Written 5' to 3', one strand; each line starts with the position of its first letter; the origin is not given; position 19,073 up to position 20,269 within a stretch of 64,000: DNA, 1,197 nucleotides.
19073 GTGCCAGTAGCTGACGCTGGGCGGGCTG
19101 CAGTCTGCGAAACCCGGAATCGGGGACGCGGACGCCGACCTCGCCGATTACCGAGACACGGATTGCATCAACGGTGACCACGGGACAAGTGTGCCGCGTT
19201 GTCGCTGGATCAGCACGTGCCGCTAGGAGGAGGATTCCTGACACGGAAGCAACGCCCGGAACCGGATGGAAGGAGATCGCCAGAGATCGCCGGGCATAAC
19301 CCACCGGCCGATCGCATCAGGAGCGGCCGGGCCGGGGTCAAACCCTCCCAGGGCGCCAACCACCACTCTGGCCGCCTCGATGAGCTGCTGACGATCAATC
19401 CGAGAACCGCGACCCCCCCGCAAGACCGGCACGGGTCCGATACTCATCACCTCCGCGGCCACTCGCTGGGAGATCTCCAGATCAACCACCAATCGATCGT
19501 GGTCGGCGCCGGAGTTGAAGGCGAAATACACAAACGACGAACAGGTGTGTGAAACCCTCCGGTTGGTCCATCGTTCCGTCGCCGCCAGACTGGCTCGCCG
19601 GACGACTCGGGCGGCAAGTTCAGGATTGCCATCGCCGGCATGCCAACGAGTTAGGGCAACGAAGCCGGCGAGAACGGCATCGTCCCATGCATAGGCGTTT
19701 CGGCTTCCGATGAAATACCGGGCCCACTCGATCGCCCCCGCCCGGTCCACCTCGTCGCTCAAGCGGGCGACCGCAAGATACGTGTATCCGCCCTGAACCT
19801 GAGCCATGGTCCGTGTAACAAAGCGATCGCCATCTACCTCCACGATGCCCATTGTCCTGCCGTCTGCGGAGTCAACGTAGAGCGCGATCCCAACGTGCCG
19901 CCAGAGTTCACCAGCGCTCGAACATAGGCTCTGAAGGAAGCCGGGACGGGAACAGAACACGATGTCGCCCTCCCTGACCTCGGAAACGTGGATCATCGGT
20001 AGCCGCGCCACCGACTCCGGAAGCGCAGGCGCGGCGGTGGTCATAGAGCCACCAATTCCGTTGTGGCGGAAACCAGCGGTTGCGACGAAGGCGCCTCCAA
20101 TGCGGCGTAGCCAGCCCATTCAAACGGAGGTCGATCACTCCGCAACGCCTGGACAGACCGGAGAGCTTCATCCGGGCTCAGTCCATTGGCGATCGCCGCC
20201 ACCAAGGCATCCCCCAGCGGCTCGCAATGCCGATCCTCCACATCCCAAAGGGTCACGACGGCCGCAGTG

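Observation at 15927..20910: Candidate novel system: minimal CHAT protease + C92 permuted-papain amidase + SARP-wHTH/BTAD-AAA-TPR STAND-like protein in one operon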

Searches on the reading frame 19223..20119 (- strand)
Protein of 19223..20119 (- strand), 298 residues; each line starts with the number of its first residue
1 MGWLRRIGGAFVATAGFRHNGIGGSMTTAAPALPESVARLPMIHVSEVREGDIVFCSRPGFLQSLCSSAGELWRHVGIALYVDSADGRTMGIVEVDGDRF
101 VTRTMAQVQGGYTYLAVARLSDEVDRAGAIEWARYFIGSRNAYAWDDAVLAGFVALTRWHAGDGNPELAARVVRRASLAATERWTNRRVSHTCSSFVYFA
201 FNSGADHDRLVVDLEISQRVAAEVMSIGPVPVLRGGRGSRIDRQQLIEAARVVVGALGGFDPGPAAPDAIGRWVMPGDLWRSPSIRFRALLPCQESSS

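Call 3: search_protein_families(library=pfam, proteins=[window:19223-20119:-], max_evalue=1)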
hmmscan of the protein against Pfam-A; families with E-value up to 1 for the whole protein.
window:19223-20119:- (298 aa): 0 families

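Call 4: search_protein_families(library=padloc, proteins=[window:19223-20119:-], max_evalue=1)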
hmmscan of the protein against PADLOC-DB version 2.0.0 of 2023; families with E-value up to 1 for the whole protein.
window:19223-20119:- (298 aa): 0 families

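Call 5: search_protein_families(library=ncbifam, proteins=[window:19223-20119:-], max_evalue=1)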
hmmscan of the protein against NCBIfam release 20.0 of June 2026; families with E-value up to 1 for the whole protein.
window:19223-20119:- (298 aa): 0 families

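Call 13: find_homologous_proteins(query=window:19223-20044:-, max_evalue=0.01)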
Query window:19223-20044:- (273 aa): 17 proteins with E <= 0.01 among 8000 candidates.
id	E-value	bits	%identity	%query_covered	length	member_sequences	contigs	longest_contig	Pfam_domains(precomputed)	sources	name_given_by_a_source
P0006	2.0e-178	610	100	100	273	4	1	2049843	-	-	-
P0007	3.2e-152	524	87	99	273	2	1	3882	-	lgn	-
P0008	1.8e-123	429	71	95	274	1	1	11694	-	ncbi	-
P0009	2.1e-116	406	85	78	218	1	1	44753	-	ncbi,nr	ncbi:MAG: hypothetical protein HKN03_07825 [Acidimicrobiales bacterium]|nr:hypothetical protein [Aci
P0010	1.4e-112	394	63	99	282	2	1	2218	-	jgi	-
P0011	3.6e-111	389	64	98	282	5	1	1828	-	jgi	jgi:hypothetical protein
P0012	4.5e-111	389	67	98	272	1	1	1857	-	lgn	-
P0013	1.7e-110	387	63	99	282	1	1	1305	-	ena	-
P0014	7.9e-110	385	63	98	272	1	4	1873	-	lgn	-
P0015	2.5e-109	383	65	97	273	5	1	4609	-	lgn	-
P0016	7.8e-109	381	65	96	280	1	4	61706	-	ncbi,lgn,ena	-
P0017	8.2e-109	381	65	99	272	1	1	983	-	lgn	-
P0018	1.1e-106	374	62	99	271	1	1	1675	-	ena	-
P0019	1.4e-106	374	62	98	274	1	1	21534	-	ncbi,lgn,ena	-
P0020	2.4e-106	373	64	97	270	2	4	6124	-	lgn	-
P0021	1.7e-100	354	64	92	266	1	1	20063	-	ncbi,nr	ncbi:MAG: hypothetical protein HKN24_00435 [Acidimicrobiales bacterium]|nr:hypothetical protein [Aci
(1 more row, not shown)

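Call 14: find_encoding_contigs(protein=P0016, flank=10000, max_places=2)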
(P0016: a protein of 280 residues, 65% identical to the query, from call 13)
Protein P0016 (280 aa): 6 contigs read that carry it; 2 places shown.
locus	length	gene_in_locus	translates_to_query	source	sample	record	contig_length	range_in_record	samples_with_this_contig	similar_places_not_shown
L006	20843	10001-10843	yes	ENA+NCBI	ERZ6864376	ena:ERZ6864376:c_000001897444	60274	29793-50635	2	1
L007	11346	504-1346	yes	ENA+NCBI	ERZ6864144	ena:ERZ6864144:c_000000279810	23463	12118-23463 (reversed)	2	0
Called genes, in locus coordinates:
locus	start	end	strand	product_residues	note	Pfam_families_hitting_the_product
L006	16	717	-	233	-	PF12401:FhaA_N, PF16697:Yop-YscD_cpl, PF00498:FHA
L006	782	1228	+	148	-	PF16697:Yop-YscD_cpl, PF00498:FHA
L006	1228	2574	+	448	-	PF00481:PP2C, PF13672:PP2C_2, PF07228:SpoIIE (weak)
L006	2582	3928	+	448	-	PF01098:FTSW_RODA_SPOVE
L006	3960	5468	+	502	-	PF21922:PBP_dimer_2, PF00905:Transpeptidase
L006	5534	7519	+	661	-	PF00069:Pkinase, PF01636:APH (faint), PF07714:PK_Tyr_Ser-Thr, PF03109:ABC1 (weak), PF03793:PASTA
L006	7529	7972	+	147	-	-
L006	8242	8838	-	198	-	PF00117:GATase, PF07722:Peptidase_C26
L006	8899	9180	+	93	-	PF06781:CrgA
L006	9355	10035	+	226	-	-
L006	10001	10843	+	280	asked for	-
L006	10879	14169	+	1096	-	-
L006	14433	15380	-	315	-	PF03807:F420_oxidored (faint), PF02826:2-Hacid_dh_C, PF03446:NAD_binding_2 (faint)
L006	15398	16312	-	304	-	PF13483:Lactamase_B_3 (weak), PF00753:Lactamase_B, PF12706:Lactamase_B_2 (weak)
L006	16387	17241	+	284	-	PF09754:PAC2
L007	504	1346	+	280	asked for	-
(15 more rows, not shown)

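Call 15: find_encoding_contigs(protein=P0019, flank=10000, max_places=2)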
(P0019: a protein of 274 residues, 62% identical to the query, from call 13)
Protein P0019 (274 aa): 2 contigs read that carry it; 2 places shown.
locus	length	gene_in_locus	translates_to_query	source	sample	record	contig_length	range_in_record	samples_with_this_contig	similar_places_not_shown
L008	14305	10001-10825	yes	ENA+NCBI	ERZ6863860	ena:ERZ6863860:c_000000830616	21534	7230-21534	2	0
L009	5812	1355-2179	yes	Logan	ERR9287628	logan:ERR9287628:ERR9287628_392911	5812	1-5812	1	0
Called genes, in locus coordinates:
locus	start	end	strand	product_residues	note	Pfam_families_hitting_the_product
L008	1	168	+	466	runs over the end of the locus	PF00481:PP2C, PF13672:PP2C_2, PF07228:SpoIIE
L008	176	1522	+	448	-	PF01098:FTSW_RODA_SPOVE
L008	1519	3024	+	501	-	PF21922:PBP_dimer_2, PF00905:Transpeptidase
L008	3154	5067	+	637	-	-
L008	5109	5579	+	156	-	-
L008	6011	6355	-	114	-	PF06781:CrgA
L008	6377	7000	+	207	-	PF00117:GATase, PF07722:Peptidase_C26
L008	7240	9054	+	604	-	PF00501:AMP-binding, PF23562:AMP-binding_C_3 (weak)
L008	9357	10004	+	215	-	PF12770:CHAT (weak)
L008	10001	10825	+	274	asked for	-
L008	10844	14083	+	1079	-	PF00486:Trans_reg_C (weak), PF13191:AAA_16 (weak)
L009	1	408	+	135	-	?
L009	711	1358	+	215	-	PF12770:CHAT (weak)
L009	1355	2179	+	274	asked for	-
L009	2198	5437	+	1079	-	PF00486:Trans_reg_C (weak), PF13191:AAA_16 (weak)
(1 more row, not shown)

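Call 16: find_encoding_contigs(protein=P0021, flank=10000, max_places=2)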
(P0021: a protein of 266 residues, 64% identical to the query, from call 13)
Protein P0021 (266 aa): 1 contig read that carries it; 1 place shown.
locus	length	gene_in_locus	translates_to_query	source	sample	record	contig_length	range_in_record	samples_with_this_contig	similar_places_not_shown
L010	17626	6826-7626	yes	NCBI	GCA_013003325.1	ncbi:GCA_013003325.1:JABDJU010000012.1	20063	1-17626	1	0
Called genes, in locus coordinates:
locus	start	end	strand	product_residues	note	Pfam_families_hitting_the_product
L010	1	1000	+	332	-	PF00905:Transpeptidase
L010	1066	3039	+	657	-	PF00069:Pkinase, PF07714:PK_Tyr_Ser-Thr, PF03109:ABC1 (weak), PF03793:PASTA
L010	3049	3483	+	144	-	-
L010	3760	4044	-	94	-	PF06781:CrgA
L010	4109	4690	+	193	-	PF00117:GATase, PF07722:Peptidase_C26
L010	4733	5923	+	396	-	PF00108:Thiolase_N, PF02803:Thiolase_C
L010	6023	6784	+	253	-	PF12770:CHAT (weak)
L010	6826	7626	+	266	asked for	-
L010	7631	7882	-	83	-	-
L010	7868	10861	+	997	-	-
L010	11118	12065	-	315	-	PF02826:2-Hacid_dh_C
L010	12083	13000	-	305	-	PF00753:Lactamase_B, PF13483:Lactamase_B_3 (weak), PF12706:Lactamase_B_2 (faint)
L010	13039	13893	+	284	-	PF09754:PAC2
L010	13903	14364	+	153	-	PF09055:Sod_Ni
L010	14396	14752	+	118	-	PF00717:Peptidase_S24, PF10502:Peptidase_S26 (weak)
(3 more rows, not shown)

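Call 22: search_protein_families(library=pfam, alignment_id=A2, max_evalue=10)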
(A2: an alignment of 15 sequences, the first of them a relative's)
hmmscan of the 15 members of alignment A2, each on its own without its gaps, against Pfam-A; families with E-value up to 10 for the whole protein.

A. member 1, P0006 (273 aa): 0 families

B. families by the number of members that match (of 15 scanned): 8 families
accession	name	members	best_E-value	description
PF05708.18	Peptidase_C92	4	0.0052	Permuted papain-like amidase enzyme, YaeF/YiiX, C92 family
PF03583.20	LIP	2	0.15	Secretory lipase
PF17918.6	TetR_C_15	2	0.16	Tetracyclin repressor-like, C-terminal domain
PF18542.6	TFIIB_C_1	2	0.19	Transcription factor IIB C-terminal module 1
PF17845.7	FbpC_C_terminal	1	0.013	FbpC C-terminal regulatory nucleotide binding domain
PF24439.1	DUF7558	1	0.078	Family of unknown function (DUF7558)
PF12320.13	SbcD_C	1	0.15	Type 5 capsule protein repressor C-terminal domain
PF03034.20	PSS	1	0.35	Phosphatidyl serine synthase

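Call 23: search_solved_structures(query=A2, max_evalue=10, show_alignments=2)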
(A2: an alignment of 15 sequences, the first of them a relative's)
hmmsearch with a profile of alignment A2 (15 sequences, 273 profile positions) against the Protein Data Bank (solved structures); distinct sequences matched with E-value up to 10: 1.
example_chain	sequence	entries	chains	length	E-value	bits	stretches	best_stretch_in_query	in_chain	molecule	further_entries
3kw0_A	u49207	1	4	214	0.36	13.2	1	23-87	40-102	Cysteine peptidase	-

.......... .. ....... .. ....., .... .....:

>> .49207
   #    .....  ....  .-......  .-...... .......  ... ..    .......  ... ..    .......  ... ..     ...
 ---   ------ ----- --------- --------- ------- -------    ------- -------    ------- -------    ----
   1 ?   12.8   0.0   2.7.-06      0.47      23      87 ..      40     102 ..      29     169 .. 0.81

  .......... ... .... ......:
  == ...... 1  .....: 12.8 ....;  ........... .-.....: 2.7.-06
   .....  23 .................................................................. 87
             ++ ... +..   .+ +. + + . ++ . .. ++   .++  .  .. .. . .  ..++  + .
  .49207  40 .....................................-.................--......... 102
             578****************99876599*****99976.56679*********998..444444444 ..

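Call 29: predict_structure(alignment_id=A2)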
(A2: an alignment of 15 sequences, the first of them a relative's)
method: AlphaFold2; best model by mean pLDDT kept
length: 273 residues; sequences in the alignment: 15
mean_pLDDT: 63.3   pTM: 0.66
mean pLDDT of the five models: 63.3, 61.3, 55.8, 55.7, 52.7
residues with pLDDT >= 90: 35; 70-90: 64; 50-70: 107; < 50: 67
segments of 3 or more residues with pLDDT < 50: 1-3, 35-47, 155-166, 204-216, 229-248, 271-273
pLDDT, mean of each block of 10 residues (from residue 1): 52 85 92 52 48 90 89 78 85 81 81 60 59 58 57 46 50 66 61 63 43 43 52 34 41 69 83 35
secondary structure, 60 per line:
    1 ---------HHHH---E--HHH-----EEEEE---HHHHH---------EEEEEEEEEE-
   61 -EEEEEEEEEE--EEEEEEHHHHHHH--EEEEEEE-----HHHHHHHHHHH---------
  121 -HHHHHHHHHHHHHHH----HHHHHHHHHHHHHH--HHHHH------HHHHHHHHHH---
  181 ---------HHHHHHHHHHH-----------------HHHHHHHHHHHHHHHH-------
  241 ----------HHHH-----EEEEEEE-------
elements in order: H10-13 E28-32 H36-40 E50-59 E62-71 E74-79 H80-86 E89-95 H101-111 H122-136 H141-154 H157-161 H168-177 H190-200 H218-233 H251-254 E260-266

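Call 32: fold_search(model_id=the predicted structure, library=pdb)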
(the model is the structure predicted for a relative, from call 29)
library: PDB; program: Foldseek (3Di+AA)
matches with E <= 10: 140; with E <= 0.001: 5
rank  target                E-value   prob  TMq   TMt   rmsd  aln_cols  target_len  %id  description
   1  2if6_A                3.6e-04  1.00  0.40  0.58   9.2       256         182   11  Crystal structure of metalloprotein yiiX from Escherichia coli O157:H7, DUF1105 (released 2006-10-03)
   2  3kw0_B                4.3e-04  1.00  0.35  0.47   7.4       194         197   16  Crystal structure of Cysteine peptidase (NP_982244.1) from BACILLUS CEREUS ATCC 10987 at 2.50 A resolution (released 2009-12-15)
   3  3kw0_C                4.3e-04  1.00  0.35  0.46   6.4       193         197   16  Crystal structure of Cysteine peptidase (NP_982244.1) from BACILLUS CEREUS ATCC 10987 at 2.50 A resolution (released 2009-12-15)
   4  3kw0_D                4.5e-04  1.00  0.34  0.47   7.6       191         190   16  Crystal structure of Cysteine peptidase (NP_982244.1) from BACILLUS CEREUS ATCC 10987 at 2.50 A resolution (released 2009-12-15)
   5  2if6_B                6.1e-04  1.00  0.41  0.58   9.0       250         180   11  Crystal structure of metalloprotein yiiX from Escherichia coli O157:H7, DUF1105 (released 2006-10-03)
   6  8iuf_E7               1.3e-01  0.28  0.24  0.26  15.4       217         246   12  Cryo-EM structure of Euglena gracilis super-complex I+III2+IV, composite (released 2024-02-28)
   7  9g2c_B                5.7e-01  0.03  0.12  0.05  19.5       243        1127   14  Yeast RNA polymerase I elongation complex stalled by an apurinic site, open state (released 2025-06-18)
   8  2jeu                  1.1e+00  0.07  0.11  0.14   9.5        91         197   19  Transcription activator structure reveals redox control of a replication initiation reaction (released 2007-05-15)
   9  3hfa_E                1.4e+00  0.01  0.11  0.13  20.5       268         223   14  Crystal Structure of Mycobacterium Tuberculosis Proteasome open-gate mutant (released 2009-09-15)
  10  3fw4_B                1.9e+00  0.02  0.11  0.15  10.2       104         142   15  Crystal structure of Siderocalin (NGAL, Lipocalin 2) complexed with Ferric Catechol (released 2010-05-05)
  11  3krd_R                1.9e+00  0.01  0.10  0.11  20.6       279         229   14  Crystal Structure of Mycobacterium Tuberculosis Proteasome in complex with Fellutamide B (released 2010-09-29)
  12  1r6n                  2.2e+00  0.03  0.09  0.12  10.3        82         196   15  HPV11 E2 TAD complex crystal structure (released 2004-02-24)
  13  3fw5_B                2.2e+00  0.01  0.11  0.14  10.5       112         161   13  Crystal structure of Siderocalin (NGAL, Lipocalin 2) complexed with Ferric 4-methyl-catechol (released 2010-05-05)
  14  8br8_SO               2.2e+00  0.01  0.07  0.11  11.5        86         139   14  Giardia ribosome in POST-T state (A1) (released 2023-03-15)
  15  9qk2_B                2.4e+00  0.01  0.14  0.07  25.2       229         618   15  Structure of the Complement classical and lectin pathway C3 convertase in complex with substrate C3 (released 2025-12-24)
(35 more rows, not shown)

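Call 35: find_related_loci(query=A2, collection=genome_contigs, flank=10000)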
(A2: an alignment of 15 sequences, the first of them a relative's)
Query A2 (273 aa) in genome_contigs; peptide patterns used: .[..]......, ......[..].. (x = any residue, [..] = any of these).
423 stretches matched a pattern; 5 encode a relative of the query (tblastn E <= 1e-3); 5 distinct loci.
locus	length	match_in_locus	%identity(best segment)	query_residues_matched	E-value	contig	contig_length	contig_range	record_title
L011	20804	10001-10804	84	1-268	6e-154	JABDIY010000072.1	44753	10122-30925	MAG: Acidimicrobiales bacterium isolate SS_bin_9 k127_47411, whole genome shotgun sequence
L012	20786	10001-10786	65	8-268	4e-113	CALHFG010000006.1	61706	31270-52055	MAG: uncultured Acidimicrobiales bacterium isolate R2_Bin_METABAT__104_1 genome assembly, contig: c_000000789181, whole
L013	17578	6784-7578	63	3-266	4e-110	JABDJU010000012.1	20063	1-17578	MAG: Acidimicrobiales bacterium isolate SS_bin_31 k127_2317319, whole genome shotgun sequence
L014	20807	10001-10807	65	2-267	2e-108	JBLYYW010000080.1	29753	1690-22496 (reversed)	MAG: Acidimicrobiales bacterium isolate EBRS4.bin13 k97_75626, whole genome shotgun sequence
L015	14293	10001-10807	62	2-269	5e-106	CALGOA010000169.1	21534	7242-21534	MAG: uncultured Acidimicrobiales bacterium isolate L4_Bin_METABAT__70_1 genome assembly, contig: c_000000830616, whole g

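Call 50: search_dna_similar(query=window:19223-20044:-, collection=plasmids, mode=protein, max_evalue=0.01, max_rows=10)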
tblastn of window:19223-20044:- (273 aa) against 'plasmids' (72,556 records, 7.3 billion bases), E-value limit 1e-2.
No match.

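Call 52: find_related_loci(query=A2, collection=viral_contigs, flank=5000)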
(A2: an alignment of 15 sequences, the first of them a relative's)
Query A2 (273 aa) in viral_contigs; peptide patterns used: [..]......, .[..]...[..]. (x = any residue, [..] = any of these).
550 stretches matched a pattern, but none encodes a relative of the query by tblastn (E <= 1e-3).

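Call 85: search_protein_families(library=pfam, proteins=[L014:7070-9112:+], max_evalue=0.001)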
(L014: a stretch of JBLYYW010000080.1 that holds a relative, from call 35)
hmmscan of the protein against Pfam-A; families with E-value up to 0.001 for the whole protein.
L014:7070-9112:+ (680 aa): 2 families
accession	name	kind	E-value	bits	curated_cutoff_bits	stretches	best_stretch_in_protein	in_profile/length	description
PF00501.34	AMP-binding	-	2.2e-71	241.1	29.9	1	106-508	2-384/384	AMP-binding enzyme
PF23562.2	AMP-binding_C_3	-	1.4e-07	32.4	20.8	1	547-679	3-121/124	AMP-binding enzyme C-terminal domain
